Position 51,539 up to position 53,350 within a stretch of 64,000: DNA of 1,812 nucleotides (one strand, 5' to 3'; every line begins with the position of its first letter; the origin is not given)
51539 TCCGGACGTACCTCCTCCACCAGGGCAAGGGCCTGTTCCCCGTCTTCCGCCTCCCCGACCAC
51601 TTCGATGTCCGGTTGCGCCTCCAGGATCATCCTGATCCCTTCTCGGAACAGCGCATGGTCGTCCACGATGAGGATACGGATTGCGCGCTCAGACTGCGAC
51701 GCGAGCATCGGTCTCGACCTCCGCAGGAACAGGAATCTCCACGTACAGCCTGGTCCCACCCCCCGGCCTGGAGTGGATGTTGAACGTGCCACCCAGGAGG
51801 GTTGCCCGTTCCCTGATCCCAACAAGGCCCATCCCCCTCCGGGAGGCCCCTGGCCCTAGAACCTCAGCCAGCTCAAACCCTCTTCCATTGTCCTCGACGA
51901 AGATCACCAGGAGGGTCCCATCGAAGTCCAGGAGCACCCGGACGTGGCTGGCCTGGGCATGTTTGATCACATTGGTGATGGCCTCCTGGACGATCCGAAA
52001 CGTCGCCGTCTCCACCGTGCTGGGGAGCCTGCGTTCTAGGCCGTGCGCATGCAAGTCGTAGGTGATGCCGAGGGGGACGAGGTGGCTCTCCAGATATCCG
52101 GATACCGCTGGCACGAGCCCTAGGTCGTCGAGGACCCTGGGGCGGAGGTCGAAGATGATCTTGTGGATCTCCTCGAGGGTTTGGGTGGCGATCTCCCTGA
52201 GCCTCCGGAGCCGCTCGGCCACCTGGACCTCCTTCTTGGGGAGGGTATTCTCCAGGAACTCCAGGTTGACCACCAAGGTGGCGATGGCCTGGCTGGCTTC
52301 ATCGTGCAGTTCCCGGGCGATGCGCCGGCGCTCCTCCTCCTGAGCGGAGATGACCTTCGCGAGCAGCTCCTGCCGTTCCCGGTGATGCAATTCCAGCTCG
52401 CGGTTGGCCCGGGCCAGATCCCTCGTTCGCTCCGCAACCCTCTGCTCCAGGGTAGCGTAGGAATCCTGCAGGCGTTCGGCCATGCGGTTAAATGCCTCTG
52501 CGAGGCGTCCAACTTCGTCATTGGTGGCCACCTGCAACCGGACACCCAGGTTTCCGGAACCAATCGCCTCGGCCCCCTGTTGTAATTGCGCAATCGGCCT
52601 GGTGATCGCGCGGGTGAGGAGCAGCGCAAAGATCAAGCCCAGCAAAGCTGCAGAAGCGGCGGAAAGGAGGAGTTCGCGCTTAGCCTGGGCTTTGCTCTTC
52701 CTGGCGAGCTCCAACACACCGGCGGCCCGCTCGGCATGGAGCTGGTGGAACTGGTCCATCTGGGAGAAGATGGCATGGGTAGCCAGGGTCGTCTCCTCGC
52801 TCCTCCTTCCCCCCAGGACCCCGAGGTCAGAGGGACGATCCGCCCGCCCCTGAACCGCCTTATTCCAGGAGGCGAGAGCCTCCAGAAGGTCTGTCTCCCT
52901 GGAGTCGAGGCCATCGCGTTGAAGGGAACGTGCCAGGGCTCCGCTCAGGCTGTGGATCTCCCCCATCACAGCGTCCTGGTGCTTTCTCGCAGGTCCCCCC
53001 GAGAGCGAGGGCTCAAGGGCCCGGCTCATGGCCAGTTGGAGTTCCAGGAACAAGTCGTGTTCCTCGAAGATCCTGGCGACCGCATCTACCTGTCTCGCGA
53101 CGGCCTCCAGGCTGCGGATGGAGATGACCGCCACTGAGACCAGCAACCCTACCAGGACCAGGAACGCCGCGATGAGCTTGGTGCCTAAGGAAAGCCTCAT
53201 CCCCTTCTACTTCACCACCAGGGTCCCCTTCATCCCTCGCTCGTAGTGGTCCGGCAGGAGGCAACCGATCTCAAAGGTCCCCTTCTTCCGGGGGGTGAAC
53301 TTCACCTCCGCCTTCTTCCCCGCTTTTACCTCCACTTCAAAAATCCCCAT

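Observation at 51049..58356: Two LuxR/NarL-type two-component systems embedded in the cupredoxin cluster (NarX-like and GAF kinases)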

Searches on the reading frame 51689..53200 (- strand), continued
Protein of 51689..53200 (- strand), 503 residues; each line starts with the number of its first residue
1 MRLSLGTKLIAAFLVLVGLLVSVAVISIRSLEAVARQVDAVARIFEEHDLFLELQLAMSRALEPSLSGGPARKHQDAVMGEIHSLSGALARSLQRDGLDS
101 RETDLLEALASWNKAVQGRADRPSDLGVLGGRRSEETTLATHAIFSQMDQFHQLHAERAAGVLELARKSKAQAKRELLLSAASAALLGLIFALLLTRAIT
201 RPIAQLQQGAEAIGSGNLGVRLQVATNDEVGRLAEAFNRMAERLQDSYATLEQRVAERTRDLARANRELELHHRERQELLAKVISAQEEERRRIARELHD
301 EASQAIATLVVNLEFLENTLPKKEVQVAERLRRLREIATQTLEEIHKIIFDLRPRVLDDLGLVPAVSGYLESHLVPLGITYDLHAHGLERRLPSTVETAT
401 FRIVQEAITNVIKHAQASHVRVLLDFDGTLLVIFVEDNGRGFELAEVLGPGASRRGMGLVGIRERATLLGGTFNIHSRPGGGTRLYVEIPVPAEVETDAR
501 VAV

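Call 29: list_cluster_members(proteins=[window:51689-53200:-, window:56980-58356:-, window:51049-51708:-, window:56330-56983:-, P0006, window:46778-48352:-])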
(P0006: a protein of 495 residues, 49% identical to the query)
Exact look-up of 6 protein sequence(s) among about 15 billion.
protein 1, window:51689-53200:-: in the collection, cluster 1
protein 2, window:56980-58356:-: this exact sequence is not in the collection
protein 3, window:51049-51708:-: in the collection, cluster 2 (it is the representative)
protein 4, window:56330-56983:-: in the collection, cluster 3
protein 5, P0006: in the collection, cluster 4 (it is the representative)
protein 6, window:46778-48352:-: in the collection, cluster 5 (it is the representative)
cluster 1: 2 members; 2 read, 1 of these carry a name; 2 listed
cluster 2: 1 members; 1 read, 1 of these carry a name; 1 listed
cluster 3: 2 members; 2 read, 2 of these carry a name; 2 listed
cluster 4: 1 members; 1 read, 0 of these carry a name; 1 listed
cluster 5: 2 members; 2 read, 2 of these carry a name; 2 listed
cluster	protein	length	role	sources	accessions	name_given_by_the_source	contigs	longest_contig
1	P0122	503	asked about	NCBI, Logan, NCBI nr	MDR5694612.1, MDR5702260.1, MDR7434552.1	MAG: HAMP domain-containing protein [Armatimonadota bacterium] | HAMP domain-containing protein [Armatimonadota bacterium]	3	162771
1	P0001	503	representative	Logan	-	-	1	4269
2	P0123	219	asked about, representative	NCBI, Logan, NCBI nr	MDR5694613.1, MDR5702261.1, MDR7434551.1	MAG: response regulator transcription factor [Armatimonadota bacterium] | response regulator transcription factor [Armatimonadota bacterium]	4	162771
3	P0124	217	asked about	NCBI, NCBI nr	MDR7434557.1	MAG: response regulator transcription factor [Armatimonadota bacterium] | response regulator transcription factor [Armatimonadota bacterium]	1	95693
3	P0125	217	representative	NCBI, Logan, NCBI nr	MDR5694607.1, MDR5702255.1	MAG: response regulator transcription factor [Armatimonadota bacterium] | response regulator transcription factor [Armatimonadota bacterium]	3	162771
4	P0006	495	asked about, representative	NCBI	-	-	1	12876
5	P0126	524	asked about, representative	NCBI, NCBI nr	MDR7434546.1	MAG: NrfD/PsrC family molybdoenzyme membrane anchor subunit [Armatimonadota bacterium] | NrfD/PsrC family molybdoenzyme membrane anchor subunit [Armatimonadota bacterium]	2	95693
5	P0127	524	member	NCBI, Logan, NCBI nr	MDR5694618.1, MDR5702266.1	MAG: NrfD/PsrC family molybdoenzyme membrane anchor subunit [Armatimonadota bacterium] | NrfD/PsrC family molybdoenzyme membrane anchor subunit [Armatimonadota bacterium]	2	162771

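Call 75: search_protein_families(library=ncbifam, proteins=[L001:2907-3587:+, L001:3595-4674:+, L001:974-1516:+, L001:1513-2634:+], max_evalue=0.001)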
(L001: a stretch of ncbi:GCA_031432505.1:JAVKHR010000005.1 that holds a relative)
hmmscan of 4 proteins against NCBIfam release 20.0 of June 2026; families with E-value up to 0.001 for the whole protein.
L001:2907-3587:+ (226 aa): 108 families (the best 25 are shown)
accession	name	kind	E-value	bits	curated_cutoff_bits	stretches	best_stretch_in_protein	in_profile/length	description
NF040534.1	resp_reg_YycF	equivalog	2.7e-82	275.5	340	1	2-224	2-227/231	response regulator YycF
NF040689.1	MtrAB_MtrA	equivalog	6.7e-80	267.5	300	1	3-223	1-217/219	MtrAB system response regulator MtrA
TIGR02154.1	PhoB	equivalog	4.8e-75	251.7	296.2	1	2-225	4-226/226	phosphate regulon transcriptional regulator PhoB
NF045944.1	ResRegRpaBCyano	equivalog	7e-74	248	330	1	4-225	1-228/229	response regulator transcription factor RpaB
NF033117.2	vanR_ACDEGLN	exception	9.2e-69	231.5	350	1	3-223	1-224/226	VanR-ABDEGLN family response regulator transcription factor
NF033120.0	vanR_FM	exception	1.9e-68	230.6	460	1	2-226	5-231/231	vancomycin resistance response regulator transcription factor, VanR-F/VanR-M family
NF008296.0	PRK11083.1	equivalog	1.6e-66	224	273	1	2-225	5-226/228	two-component system response regulator CreB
NF041733.1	resp_reg_CseB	equivalog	4.6e-66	222.5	350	1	2-225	2-227/228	two-component system response regulator CseB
NF007005.1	PRK09468.1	equivalog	1e-64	218.2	331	1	2-224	5-231/237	osmolarity response regulator transcription factor OmpR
NF007982.1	PRK10710.1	equivalog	1.5e-63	214.5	380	1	2-225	9-228/235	envelope stress response regulator BaeR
NF041209.1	resp_regPieR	equivalog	7.3e-62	209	450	1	1-225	1-228/231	two component system response regulator PieR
NF053854.1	RespRegPhoBBctds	equivalog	1e-59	201.6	270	1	3-225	1-225/225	two-component system response regulator PhoB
NF000403.1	vanR-C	exception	7.7e-57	192.5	480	1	2-222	4-227/231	vancomycin resistance response regulator transcription factor VanR-C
TIGR01387.1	cztR_silR_copR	subfamily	6e-56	189.5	279.2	1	3-223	1-217/218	heavy metal response regulator transcription factor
NF007546.0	PRK10161.1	equivalog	2.2e-55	187.7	471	1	2-225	4-226/229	phosphate response regulator transcription factor PhoB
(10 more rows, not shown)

L001:3595-4674:+ (359 aa): 91 families (the best 25 are shown)
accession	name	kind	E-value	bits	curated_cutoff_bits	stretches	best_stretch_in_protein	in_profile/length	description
NF033092.0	HK_WalK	equivalog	2e-86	290.9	725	2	127-356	364-593/594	cell wall metabolism sensor histidine kinase WalK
NF046044.1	PnpS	equivalog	1.4e-71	241.6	400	1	127-356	162-390/390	two-component system histidine kinase PnpS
NF012163.2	BaeS_SmeS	equivalog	1.5e-70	238.4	500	1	52-356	161-457/457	sensor histidine kinase efflux regulator BaeS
TIGR01386.1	cztS_silS_copS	subfamily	6.7e-63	213.2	292.55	1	53-356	158-457/457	heavy metal sensor histidine kinase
NF040691.1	MtrAB_MtrB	equivalog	3.3e-62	211.1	450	1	50-358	179-493/507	MtrAB system histidine kinase MtrB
NF007837.0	PRK10549.1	equivalog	4.9e-62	210.1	603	1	51-357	159-458/466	envelope stress sensor histidine kinase BaeS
TIGR02966.1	phoR_proteo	equivalog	3.5e-59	200.5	334.2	1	126-354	105-332/333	phosphate regulon sensor histidine kinase PhoR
NF041735.1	hist_kin_RppB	equivalog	1.2e-54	185.8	400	1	136-356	217-438/438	two-component system sensor histidine kinase RppB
NF008312.0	PRK11100.1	equivalog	4.2e-50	171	356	1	56-357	179-474/477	two-component system sensor histidine kinase CreC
NF041210.1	his_kin_PieS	equivalog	2.3e-47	162.1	850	1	60-357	168-470/474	two component system sensor histidine kinase PieS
NF033093.1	HK_VicK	exception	2e-46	158.6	680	1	126-358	200-436/448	cell wall metabolism sensor histidine kinase VicK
NF012226.0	AdeS_HK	equivalog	1.3e-45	156.1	500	1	56-356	61-352/353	two-component sensor histidine kinase AdeS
NF047874.1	MASE3_PAS_HK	subfamily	2.7e-45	155.3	560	1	127-358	390-626/655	MASE3 domain-containing sensor histidine kinase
NF045911.1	TCSHisKinNblS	equivalog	3.8e-45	154.4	1000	2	135-355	388-618/621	two-component system sensor histidine kinase NblS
TIGR02956.1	TMAO_torS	equivalog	4.1e-45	154.3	676.5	1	135-356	464-681/967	TMAO reductase system sensor histidine kinase/response regulator TorS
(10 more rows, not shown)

L001:974-1516:+ (180 aa): 0 families

L001:1513-2634:+ (373 aa): 4 families
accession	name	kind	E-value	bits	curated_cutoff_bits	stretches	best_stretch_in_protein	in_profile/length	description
NF040969.1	cytb_ExtP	equivalog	7.7e-50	169.6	290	1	52-232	19-203/205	selenite/tellurite reduction operon b-type cytochrome ExtP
NF002990.0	PRK03735.1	subfamily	2.1e-41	142.1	325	1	31-232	4-220/223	cytochrome b6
NF050120.1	bc1_QcrB_actin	exception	1.1e-25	90.5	500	1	54-269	22-263/458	cytochrome bc1 complex cytochrome b subunit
NF041076.1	cyt_b_SoxC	equivalog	2.3e-25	89.5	740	2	34-233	3-202/542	proton pump complex cytochrome B SoxC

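Call 76: search_protein_families(library=ncbifam, proteins=[L003:4654-5130:+], max_evalue=0.001)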
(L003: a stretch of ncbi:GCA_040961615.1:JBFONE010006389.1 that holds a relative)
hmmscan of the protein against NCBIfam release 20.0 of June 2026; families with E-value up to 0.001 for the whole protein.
L003:4654-5130:+ (158 aa): 1 family
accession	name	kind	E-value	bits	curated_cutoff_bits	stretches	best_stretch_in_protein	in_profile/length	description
NF051440.1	CuResCopIPSEAE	equivalog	8.7e-14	51.7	280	1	20-157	31-178/180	copper-resistant cuproprotein CopI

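Call 83: find_encoding_contigs(protein=P0008, flank=6000, max_places=2)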
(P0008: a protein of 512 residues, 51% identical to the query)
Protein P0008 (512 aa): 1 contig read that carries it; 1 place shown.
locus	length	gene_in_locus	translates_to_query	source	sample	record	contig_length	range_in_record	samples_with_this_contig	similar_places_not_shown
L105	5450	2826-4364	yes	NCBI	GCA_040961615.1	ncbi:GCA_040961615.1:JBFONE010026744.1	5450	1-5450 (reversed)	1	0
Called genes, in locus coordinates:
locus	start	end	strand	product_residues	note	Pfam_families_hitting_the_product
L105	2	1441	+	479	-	?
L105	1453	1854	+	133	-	PF13473:Cupredoxin_1 (weak), PF00116:COX2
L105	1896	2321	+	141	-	-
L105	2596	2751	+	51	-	-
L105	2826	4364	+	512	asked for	PF00672:HAMP, PF07730:HisKA_3, PF13581:HATPase_c_2 (weak), PF02518:HATPase_c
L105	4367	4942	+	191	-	PF00072:Response_reg, PF08281:Sigma70_r4_2 (weak), PF00196:GerE, PF13384:HTH_23 (weak)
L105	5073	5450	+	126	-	?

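Call 84: find_encoding_contigs(protein=P0009, flank=6000, max_places=2)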
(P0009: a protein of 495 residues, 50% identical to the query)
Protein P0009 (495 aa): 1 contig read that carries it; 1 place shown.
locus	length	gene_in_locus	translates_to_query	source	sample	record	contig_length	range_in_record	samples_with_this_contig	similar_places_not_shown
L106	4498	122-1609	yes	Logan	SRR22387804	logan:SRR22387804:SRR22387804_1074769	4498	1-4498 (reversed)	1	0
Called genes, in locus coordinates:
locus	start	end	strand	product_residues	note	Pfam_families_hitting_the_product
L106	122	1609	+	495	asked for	PF00672:HAMP, PF07730:HisKA_3, PF02518:HATPase_c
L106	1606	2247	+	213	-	PF00072:Response_reg, PF00196:GerE, PF04545:Sigma70_r4 (faint), PF08281:Sigma70_r4_2 (weak), PF13384:HTH_23 (weak)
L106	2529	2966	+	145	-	-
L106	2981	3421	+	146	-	PF13473:Cupredoxin_1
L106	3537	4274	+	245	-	PF13183:Fer4_8 (faint), PF13237:Fer4_10 (weak), PF12838:Fer4_7 (weak), PF13247:Fer4_11, PF00037:Fer4 (weak), PF13237:Fer4_10 (weak), PF12838:Fer4_7 (weak), PF13247:Fer4_11 (weak), +6 more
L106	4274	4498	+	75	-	?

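Call 85: find_encoding_contigs(protein=P0005, flank=6000, max_places=2)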
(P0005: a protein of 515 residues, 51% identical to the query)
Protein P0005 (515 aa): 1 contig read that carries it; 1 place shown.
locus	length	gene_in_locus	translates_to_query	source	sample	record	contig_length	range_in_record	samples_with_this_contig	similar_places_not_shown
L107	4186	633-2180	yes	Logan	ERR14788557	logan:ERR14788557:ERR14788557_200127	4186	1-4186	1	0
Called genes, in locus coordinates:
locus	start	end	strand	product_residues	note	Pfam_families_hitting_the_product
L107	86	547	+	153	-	PF13473:Cupredoxin_1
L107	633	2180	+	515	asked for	PF00672:HAMP, PF07730:HisKA_3, PF02518:HATPase_c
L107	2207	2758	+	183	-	PF00072:Response_reg, PF00196:GerE, PF08281:Sigma70_r4_2 (faint), PF13384:HTH_23 (faint)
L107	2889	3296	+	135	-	-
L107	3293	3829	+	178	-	-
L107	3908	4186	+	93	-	?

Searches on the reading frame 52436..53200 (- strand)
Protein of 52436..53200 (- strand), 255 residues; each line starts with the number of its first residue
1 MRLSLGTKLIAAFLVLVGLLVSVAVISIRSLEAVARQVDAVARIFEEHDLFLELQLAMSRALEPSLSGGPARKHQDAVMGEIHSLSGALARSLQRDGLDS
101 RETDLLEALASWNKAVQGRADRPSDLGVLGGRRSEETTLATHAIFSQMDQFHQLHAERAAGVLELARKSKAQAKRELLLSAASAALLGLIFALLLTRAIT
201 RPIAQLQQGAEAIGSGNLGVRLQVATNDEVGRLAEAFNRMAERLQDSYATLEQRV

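Call 36: predict_structure(alignment_id=A1)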
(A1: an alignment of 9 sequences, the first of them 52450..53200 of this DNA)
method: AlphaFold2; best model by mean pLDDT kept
length: 250 residues; sequences in the alignment: 9
mean_pLDDT: 78.0   pTM: 0.52
mean pLDDT of the five models: 78.0, 75.8, 75.1, 71.7, 71.3
residues with pLDDT >= 90: 6; 70-90: 204; 50-70: 34; < 50: 6
segments of 3 or more residues with pLDDT < 50: 125-127
pLDDT, mean of each block of 10 residues (from residue 1): 64 80 82 82 85 86 65 83 90 82 85 76 52 66 82 84 84 81 80 74 76 79 68 82 82
secondary structure, 60 per line:
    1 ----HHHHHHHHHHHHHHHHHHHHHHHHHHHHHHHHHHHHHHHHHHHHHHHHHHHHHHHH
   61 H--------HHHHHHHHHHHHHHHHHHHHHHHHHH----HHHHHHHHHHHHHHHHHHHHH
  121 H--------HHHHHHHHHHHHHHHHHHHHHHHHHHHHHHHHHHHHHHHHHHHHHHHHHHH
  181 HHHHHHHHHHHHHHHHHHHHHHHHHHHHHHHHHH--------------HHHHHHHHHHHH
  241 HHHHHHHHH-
elements in order: H5-61 H70-95 H100-121 H130-214 H229-249
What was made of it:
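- On NarX/NarQ nitrate/nitrite sensor kinases: The AlphaFold2 helices are in call 36.
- Checked: This reads as TM1, four-helix bundle, TM2, HAMP (call 36).
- This is derived from the helix limits in call 36.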

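Call 40: fold_search(model_id=the predicted structure, library=pdb)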
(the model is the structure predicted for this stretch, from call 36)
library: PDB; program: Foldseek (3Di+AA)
matches with E <= 10: 644; with E <= 0.001: 4
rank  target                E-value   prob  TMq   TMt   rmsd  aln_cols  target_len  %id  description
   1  5jgp                  1.9e-04  1.00  0.53  0.57   8.1       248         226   15  Crystal structure of the nitrate/nitrite sensor NarQ fragment bound with iodide ions (released 2017-05-31)
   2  5iji                  4.0e-04  1.00  0.54  0.58   8.0       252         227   15  Fragment of nitrate/nitrite sensor histidine kinase NarQ (WT) in symmetric holo state (released 2017-05-31)
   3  5jef_A                4.7e-04  1.00  0.39  0.43   9.1       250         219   16  Fragment of nitrate/nitrite sensor histidine kinase NarQ (WT) in asymmetric holo state (released 2017-05-31)
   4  6yue                  5.5e-04  1.00  0.54  0.59   8.1       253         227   15  Fragment of nitrate/nitrite sensor histidine kinase NarQ (R50S variant) (released 2020-05-06)
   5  5jeq                  2.4e-03  1.00  0.44  0.48   8.9       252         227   17  Fragment of nitrate/nitrite sensor histidine kinase NarQ (R50K) in symmetric apo state (released 2017-05-31)
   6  5jef_B                8.3e-03  1.00  0.48  0.53   8.8       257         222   17  Fragment of nitrate/nitrite sensor histidine kinase NarQ (WT) in asymmetric holo state (released 2017-05-31)
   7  8c5v_I                2.0e-02  1.00  0.63  0.35   6.3       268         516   13  Chemotaxis core signalling unit from E protein lysed E. coli cells (released 2023-09-13)
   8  4z9i_A                7.1e-02  0.99  0.31  0.41   6.1       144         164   11  Asp-TarS from E. coli (released 2016-07-20)
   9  8tn1_A                7.4e-02  0.66  0.18  0.27  14.4       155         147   12  De novo designed protein binds poly ADP ribose polymerase inhibitors (PARPi) - apo (released 2024-04-24)
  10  9a5d_A                8.3e-02  1.00  0.21  0.09  14.5       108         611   23  Integrative model of WALK-YYCH by crosslinking MS and deep learning (released 2024-09-18)
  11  4k0d_A                8.3e-02  0.99  0.34  0.56   6.2       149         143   17  Periplasmic sensor domain of sensor histidine kinase, Adeh_2942 (released 2013-06-12)
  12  6tyi_A                9.7e-02  0.57  0.21  0.23  30.4       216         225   15  ExbB-ExbD complex in MSP1E3D1 nanodisc (released 2019-10-16)
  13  4k0d_B                1.0e-01  1.00  0.36  0.57   4.8       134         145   16  Periplasmic sensor domain of sensor histidine kinase, Adeh_2942 (released 2013-06-12)
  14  7jh6_A                1.3e-01  0.97  0.35  0.45   6.8       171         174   15  De novo designed two-domain di-Zn(II) and porphyrin-binding protein (released 2020-12-09)
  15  2asr                  1.5e-01  0.97  0.31  0.45   6.1       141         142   12  THE THREE-DIMENSIONAL STRUCTURE OF THE ASPARTATE RECEPTOR FROM ESCHERICHIA COLI (released 1994-11-01)
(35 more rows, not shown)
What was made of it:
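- On NarX/NarQ nitrate/nitrite sensor kinases: Foldseek's best hits are NarQ 5JGP and 5IJI, with E 2e-4 and TM 0.53-0.58 (call 40).
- Closest known: NarX/NarQ-NarL/NarP. Same: HK1 has the same TM, periplasmic four-helix bundle, TM, HAMP, S-helix layout, and NarQ is the best PDB fold match (call 40).
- Checked: Foldseek's best PDB matches are the NarQ sensor-TM-HAMP fragments 5JGP and 5IJI (E 2e-4, TM 0.53-0.58, 15% identity) (call 40).
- NarQ is the best structural match for HK1 (call 40).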

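Call 62: find_related_loci(query=A3, collection=metagenome_contigs, flank=8000)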
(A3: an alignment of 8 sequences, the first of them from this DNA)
Query A3 (255 aa) in metagenome_contigs; peptide patterns used: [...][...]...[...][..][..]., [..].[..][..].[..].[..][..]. (x = any residue, [..] = any of these).
600 stretches matched a pattern (row limit reached: there are more); 13 encode a relative of the query (tblastn E <= 1e-3); 13 distinct loci.
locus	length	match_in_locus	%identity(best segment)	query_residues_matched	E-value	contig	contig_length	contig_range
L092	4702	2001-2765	29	3-246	6e-22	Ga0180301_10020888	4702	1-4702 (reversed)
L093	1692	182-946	29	3-246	5e-22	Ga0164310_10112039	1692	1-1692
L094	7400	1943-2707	29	3-246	1e-21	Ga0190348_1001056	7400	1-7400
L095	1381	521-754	44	175-250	3e-13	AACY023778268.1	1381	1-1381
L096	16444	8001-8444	27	109-253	4e-12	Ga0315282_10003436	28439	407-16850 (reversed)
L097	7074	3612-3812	42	188-254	1e-11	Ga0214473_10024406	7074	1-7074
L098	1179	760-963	38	177-244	1e-11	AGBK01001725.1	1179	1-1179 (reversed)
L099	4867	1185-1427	40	175-254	2e-10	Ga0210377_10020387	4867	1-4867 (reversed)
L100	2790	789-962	38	188-245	1e-9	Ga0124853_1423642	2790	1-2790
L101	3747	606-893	35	164-252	5e-9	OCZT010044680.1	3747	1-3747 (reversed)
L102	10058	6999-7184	37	186-245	1e-8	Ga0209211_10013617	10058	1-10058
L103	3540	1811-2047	30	177-255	1e-7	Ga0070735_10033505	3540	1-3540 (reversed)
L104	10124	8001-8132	43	202-245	6e-7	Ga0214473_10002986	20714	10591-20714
